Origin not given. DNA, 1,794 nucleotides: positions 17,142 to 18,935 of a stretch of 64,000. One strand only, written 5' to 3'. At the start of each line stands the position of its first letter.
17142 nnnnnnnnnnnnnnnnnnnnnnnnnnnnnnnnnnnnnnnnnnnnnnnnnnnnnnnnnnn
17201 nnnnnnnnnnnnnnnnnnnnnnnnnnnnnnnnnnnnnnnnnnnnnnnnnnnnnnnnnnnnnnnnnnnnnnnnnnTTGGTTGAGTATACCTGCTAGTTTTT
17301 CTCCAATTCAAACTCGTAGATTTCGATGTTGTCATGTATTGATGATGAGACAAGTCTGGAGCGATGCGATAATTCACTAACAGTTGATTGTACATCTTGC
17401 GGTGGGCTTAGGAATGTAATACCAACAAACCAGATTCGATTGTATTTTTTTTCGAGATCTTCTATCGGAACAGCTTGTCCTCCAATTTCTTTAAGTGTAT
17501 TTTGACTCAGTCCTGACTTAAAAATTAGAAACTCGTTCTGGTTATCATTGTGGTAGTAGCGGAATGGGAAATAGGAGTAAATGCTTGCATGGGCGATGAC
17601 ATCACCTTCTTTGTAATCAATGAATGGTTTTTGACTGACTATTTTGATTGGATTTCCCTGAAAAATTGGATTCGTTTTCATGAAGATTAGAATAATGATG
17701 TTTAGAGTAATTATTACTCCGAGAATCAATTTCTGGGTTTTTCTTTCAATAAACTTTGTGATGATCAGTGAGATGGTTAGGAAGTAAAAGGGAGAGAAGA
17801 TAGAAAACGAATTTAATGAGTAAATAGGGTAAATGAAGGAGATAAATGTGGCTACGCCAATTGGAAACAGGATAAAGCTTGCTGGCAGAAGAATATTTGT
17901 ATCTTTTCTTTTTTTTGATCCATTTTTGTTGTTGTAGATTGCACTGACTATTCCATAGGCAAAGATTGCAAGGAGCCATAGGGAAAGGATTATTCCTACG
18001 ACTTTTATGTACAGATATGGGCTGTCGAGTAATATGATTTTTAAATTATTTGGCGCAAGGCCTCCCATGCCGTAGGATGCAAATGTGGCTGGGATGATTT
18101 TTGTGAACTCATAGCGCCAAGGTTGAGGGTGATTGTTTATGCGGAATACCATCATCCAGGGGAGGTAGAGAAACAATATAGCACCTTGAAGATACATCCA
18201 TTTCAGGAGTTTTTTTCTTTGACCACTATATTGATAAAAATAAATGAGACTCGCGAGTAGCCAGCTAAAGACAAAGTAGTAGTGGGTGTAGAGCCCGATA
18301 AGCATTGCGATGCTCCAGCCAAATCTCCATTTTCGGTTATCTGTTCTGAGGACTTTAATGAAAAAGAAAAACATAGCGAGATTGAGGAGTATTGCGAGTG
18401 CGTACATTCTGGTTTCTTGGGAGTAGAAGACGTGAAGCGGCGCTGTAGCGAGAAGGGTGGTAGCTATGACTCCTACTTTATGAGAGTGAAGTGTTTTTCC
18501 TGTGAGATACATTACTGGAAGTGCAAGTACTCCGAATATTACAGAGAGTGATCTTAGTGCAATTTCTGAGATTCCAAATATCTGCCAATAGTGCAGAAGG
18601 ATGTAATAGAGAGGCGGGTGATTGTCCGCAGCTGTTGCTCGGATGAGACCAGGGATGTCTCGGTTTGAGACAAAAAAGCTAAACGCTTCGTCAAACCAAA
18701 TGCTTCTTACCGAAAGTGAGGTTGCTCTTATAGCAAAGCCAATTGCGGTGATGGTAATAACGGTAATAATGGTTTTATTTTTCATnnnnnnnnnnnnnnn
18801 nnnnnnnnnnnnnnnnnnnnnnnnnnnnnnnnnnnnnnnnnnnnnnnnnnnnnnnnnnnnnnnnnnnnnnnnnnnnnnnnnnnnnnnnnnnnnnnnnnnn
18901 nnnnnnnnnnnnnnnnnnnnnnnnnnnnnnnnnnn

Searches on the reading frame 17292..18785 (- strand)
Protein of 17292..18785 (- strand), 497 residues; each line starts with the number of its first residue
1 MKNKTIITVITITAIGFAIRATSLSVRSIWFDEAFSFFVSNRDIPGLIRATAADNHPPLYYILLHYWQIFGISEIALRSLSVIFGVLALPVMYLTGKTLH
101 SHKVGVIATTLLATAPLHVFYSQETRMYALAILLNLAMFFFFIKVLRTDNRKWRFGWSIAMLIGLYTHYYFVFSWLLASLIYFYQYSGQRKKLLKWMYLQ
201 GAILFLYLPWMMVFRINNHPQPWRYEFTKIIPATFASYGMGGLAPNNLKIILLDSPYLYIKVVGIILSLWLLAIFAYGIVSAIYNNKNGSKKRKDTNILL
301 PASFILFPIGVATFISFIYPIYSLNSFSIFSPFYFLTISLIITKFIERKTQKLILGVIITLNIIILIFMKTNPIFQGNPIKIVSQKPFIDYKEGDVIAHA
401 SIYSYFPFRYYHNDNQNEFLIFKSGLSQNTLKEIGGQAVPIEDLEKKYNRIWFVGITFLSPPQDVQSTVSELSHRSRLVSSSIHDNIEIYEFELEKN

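Call 10: search_protein_families(library=pfam, proteins=[window:17292-18785:-], max_evalue=0.001)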
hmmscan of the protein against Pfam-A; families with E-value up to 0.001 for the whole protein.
window:17292-18785:- (497 aa): 1 family
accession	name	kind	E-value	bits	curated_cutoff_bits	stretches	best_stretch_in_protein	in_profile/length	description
PF13231.12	PMT_2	-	3e-08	34.5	26.1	1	56-207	2-152/160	Dolichyl-phosphate-mannose-protein mannosyltransferase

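Call 17: search_protein_families(library=ncbifam, proteins=[window:17292-18785:-], max_evalue=1)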
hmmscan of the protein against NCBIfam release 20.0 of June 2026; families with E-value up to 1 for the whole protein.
window:17292-18785:- (497 aa): 3 families
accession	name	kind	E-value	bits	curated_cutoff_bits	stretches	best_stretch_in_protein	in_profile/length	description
TIGR03663.1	TIGR03663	subfamily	4.4e-12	45.7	126.25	1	8-159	3-154/435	flippase activity-associated protein Agl23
NF052499.1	MnslTaseMT1671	equivalog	5.7e-08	31.6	900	1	8-228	28-249/523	mannosyltransferase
TIGR04154.1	archaeo_STT3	subfamily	0.0007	18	450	1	76-121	97-142/831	oligosaccharyl transferase, archaeosortase A system-associated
